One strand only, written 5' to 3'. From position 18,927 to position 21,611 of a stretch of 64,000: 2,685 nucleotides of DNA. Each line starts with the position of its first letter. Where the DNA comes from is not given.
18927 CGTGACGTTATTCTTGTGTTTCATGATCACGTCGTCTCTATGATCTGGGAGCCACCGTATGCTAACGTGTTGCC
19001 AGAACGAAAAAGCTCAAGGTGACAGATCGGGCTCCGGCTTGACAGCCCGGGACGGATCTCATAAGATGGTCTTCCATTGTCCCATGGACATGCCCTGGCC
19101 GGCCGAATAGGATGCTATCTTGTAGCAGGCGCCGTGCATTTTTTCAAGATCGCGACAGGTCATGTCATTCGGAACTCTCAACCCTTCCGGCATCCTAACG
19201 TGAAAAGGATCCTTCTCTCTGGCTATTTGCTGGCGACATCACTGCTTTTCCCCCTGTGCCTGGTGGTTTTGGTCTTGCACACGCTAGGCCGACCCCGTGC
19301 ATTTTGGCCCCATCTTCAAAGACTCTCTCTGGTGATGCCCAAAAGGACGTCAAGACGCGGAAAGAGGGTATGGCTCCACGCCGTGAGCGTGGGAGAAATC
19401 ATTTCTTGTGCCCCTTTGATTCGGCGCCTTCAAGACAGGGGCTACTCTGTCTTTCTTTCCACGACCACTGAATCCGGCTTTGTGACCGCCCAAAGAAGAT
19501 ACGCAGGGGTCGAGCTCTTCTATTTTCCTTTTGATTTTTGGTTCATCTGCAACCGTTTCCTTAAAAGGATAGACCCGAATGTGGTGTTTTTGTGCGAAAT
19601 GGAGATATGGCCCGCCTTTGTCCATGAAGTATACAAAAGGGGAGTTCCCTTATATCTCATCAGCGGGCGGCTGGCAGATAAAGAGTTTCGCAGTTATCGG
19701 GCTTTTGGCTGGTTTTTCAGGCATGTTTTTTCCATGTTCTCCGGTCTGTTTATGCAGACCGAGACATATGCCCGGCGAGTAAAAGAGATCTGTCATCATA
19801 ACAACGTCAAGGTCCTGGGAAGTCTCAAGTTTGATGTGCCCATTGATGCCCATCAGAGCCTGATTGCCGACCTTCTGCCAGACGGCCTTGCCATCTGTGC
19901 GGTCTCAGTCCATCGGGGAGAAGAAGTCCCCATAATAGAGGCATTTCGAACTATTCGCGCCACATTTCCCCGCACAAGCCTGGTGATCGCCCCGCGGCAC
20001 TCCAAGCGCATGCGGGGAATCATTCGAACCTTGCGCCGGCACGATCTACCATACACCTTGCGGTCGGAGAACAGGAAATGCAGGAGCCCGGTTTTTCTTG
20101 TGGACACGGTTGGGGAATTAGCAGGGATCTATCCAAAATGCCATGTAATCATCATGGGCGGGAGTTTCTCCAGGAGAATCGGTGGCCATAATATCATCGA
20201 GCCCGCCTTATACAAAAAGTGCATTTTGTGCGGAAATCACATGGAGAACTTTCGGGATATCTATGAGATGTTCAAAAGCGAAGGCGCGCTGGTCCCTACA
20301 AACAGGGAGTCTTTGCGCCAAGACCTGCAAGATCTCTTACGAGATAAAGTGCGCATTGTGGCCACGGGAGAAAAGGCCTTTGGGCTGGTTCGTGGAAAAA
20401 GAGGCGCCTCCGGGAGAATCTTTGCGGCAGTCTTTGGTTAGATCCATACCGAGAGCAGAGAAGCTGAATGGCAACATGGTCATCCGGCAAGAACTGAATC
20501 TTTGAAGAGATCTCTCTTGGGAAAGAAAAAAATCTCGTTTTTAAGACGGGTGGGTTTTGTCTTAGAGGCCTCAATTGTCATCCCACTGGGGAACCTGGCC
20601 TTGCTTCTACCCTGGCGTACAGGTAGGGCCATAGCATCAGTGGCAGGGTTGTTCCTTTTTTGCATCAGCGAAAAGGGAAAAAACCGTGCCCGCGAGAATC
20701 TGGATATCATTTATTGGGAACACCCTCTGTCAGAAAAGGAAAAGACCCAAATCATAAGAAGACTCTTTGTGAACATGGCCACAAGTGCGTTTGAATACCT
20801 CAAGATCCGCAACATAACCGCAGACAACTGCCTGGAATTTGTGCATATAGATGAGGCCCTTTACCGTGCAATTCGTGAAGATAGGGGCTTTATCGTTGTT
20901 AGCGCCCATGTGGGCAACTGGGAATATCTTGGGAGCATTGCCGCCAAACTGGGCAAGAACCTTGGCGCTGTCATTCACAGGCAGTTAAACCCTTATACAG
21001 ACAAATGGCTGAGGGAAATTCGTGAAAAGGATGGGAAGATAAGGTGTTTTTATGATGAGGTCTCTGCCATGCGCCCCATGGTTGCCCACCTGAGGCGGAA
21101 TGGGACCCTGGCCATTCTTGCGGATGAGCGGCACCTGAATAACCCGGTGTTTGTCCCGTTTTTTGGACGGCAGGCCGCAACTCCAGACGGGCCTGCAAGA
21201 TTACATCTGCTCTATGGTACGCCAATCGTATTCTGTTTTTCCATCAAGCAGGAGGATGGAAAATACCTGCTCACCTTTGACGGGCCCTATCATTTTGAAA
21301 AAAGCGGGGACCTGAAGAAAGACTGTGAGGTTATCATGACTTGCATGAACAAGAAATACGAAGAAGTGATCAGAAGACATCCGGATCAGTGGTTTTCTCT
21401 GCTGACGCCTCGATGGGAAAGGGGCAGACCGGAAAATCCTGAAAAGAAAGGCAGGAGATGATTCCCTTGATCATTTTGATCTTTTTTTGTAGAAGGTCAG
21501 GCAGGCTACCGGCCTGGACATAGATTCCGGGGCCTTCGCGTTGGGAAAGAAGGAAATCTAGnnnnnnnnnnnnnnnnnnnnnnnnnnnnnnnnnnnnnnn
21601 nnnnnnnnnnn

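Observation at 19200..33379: Lipid A/Kdo assembly genes interleaved with a dedicated type II FAS/PKS-like gene set and an in-operon MsbA-like exporter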

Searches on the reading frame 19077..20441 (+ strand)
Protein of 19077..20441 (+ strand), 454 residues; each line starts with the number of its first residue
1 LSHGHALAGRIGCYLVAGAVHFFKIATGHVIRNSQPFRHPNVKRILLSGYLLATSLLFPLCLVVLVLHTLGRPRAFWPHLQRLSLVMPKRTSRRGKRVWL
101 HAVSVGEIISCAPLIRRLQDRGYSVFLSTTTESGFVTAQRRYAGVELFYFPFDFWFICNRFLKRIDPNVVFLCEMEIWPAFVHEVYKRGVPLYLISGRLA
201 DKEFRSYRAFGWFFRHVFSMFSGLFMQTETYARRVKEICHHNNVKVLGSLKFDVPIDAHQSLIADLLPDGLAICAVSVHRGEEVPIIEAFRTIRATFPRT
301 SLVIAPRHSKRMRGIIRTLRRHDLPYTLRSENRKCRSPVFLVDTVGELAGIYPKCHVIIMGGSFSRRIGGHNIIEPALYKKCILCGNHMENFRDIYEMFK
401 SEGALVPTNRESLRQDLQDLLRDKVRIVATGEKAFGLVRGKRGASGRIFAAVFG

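Call 3: search_protein_families(library=pfam, proteins=[window:19077-20441:+])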
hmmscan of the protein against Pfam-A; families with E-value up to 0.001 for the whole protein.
window:19077-20441:+ (454 aa): 1 family
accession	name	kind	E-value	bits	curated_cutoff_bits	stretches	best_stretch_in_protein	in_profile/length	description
PF04413.22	Glycos_transf_N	-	3.3e-52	177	23.9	1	88-254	12-179/179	3-Deoxy-D-manno-octulosonic-acid transferase (kdotransferase)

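Call 5: search_protein_families(library=ncbifam, proteins=[window:19077-20441:+])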
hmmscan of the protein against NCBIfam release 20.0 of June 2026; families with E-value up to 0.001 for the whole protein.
window:19077-20441:+ (454 aa): 5 families
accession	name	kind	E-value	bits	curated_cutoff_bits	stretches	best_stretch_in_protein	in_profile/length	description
NF004388.0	PRK05749.1-4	equivalog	4.3e-77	259.4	438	1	50-451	7-416/425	lipid IV(A) 3-deoxy-D-manno-octulosonic acid transferase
NF004389.0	PRK05749.1-5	equivalog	1.4e-66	225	363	1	50-424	5-379/402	lipid IV(A) 3-deoxy-D-manno-octulosonic acid transferase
NF004387.0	PRK05749.1-3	equivalog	2.6e-57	194.5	617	1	44-448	7-415/440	lipid IV(A) 3-deoxy-D-manno-octulosonic acid transferase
NF004386.0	PRK05749.1-2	equivalog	2.1e-56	191.5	524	1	72-452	27-423/433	lipid IV(A) 3-deoxy-D-manno-octulosonic acid transferase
NF004385.0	PRK05749.1-1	equivalog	5.4e-53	180.1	590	1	96-448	49-412/425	lipid IV(A) 3-deoxy-D-manno-octulosonic acid transferase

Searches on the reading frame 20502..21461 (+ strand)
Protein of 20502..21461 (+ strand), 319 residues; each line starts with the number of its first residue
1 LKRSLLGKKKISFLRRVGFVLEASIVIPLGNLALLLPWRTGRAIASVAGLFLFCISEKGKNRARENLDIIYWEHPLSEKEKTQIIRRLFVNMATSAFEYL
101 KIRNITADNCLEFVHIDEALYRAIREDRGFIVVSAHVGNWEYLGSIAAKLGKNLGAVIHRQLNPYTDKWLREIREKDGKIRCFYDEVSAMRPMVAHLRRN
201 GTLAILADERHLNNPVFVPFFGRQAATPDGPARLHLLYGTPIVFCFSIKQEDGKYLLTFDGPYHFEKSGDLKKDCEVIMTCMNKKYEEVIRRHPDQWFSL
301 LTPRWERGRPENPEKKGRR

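Call 3: search_protein_families(library=pfam, proteins=[window:20502-21461:+])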
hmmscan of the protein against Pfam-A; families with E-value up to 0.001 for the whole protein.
window:20502-21461:+ (319 aa): 1 family
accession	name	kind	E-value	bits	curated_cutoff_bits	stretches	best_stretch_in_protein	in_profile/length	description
PF03279.18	Lip_A_acyltrans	-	3.6e-40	138.4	22.3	1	24-305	17-293/295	Bacterial lipid A biosynthesis acyltransferase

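Call 5: search_protein_families(library=ncbifam, proteins=[window:20502-21461:+])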
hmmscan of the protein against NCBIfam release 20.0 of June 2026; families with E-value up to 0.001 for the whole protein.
window:20502-21461:+ (319 aa): 16 families
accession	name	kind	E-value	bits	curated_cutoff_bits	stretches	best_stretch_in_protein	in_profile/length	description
NF006270.0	PRK08419.1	equivalog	1.5e-34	119.7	248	1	25-300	9-284/298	lipid A biosynthesis lauroyl acyltransferase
NF005150.0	PRK06628.1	equivalog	1.9e-23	83.3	350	1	63-306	53-289/290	lipid A biosynthesis lauroyl acyltransferase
NF005120.0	PRK06553.1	equivalog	9.8e-21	74.4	273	1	34-306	36-307/308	lipid A biosynthesis lauroyl acyltransferase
NF006487.0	PRK08905.1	equivalog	1.1e-19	70.6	281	1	33-298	10-267/290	lysophospholipid acyltransferase family protein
NF006438.0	PRK08734.1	equivalog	1.9e-19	69.9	363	1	35-297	19-278/305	lauroyl acyltransferase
TIGR02207.1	lipid_A_htrB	subfamily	2.5e-18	66.5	297.8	1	31-300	23-287/303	LpxL/LpxP family Kdo(2)-lipid IV(A) lauroyl/palmitoleoyl acyltransferase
NF006507.0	PRK08943.1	subfamily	2.6e-18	66.2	337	1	34-300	38-300/322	lipid A biosynthesis (KDO)2-(lauroyl)-lipid IVA acyltransferase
NF005919.0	PRK07920.1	equivalog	6.5e-18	64.8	209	1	35-309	24-297/311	phosphatidylinositol mannoside acyltransferase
NF006437.0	PRK08733.1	equivalog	1.1e-17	64.1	540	1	32-299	30-289/306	LpxL/LpxP family Kdo(2)-lipid IV(A) lauroyl/palmitoleoyl acyltransferase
TIGR02208.1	lipid_A_msbB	equivalog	4.7e-15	55.7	336.05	1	35-301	29-291/305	lauroyl-Kdo(2)-lipid IV(A) myristoyltransferase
NF006432.0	PRK08706.1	equivalog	4.6e-14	52.3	384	1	35-305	13-278/289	lipid A biosynthesis lauroyl acyltransferase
NF005340.0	PRK06860.1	subfamily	8.4e-14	51.4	398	1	31-300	29-293/309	lipid A biosynthesis lauroyl acyltransferase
NF004191.0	PRK05646.1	equivalog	1.7e-13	50.4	491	1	32-311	27-300/310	lipid A biosynthesis lauroyl acyltransferase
NF004190.0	PRK05645.1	equivalog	1.8e-13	50.3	377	1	26-299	9-279/295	lysophospholipid acyltransferase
NF005399.0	PRK06946.1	subfamily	2.7e-11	43.2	343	1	26-299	10-278/294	lipid A biosynthesis lauroyl acyltransferase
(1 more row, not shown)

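Call 36: find_related_loci(query=window:20502-21461:+, collection=metagenome_contigs, flank=10000)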
Query window:20502-21461:+ (319 aa) in metagenome_contigs; peptide patterns used: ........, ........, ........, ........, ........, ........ (x = any residue, [..] = any of these).
454 stretches matched a pattern; 9 encode a relative of the query (tblastn E <= 1e-3); 9 distinct loci.
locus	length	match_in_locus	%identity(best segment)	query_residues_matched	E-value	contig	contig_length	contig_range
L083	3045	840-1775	49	6-315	3e-108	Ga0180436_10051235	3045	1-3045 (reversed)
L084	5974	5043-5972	49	6-313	8e-105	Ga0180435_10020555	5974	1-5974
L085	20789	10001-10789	27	39-306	1e-23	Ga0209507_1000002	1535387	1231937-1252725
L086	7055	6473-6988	29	131-306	1e-21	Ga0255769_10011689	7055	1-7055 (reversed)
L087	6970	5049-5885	26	40-306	2e-19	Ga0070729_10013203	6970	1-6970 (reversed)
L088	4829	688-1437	26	64-314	2e-19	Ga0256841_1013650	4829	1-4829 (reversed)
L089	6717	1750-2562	24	46-311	1e-15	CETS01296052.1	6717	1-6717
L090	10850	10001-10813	24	46-311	1e-15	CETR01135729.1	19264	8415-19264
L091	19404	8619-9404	24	44-301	3e-13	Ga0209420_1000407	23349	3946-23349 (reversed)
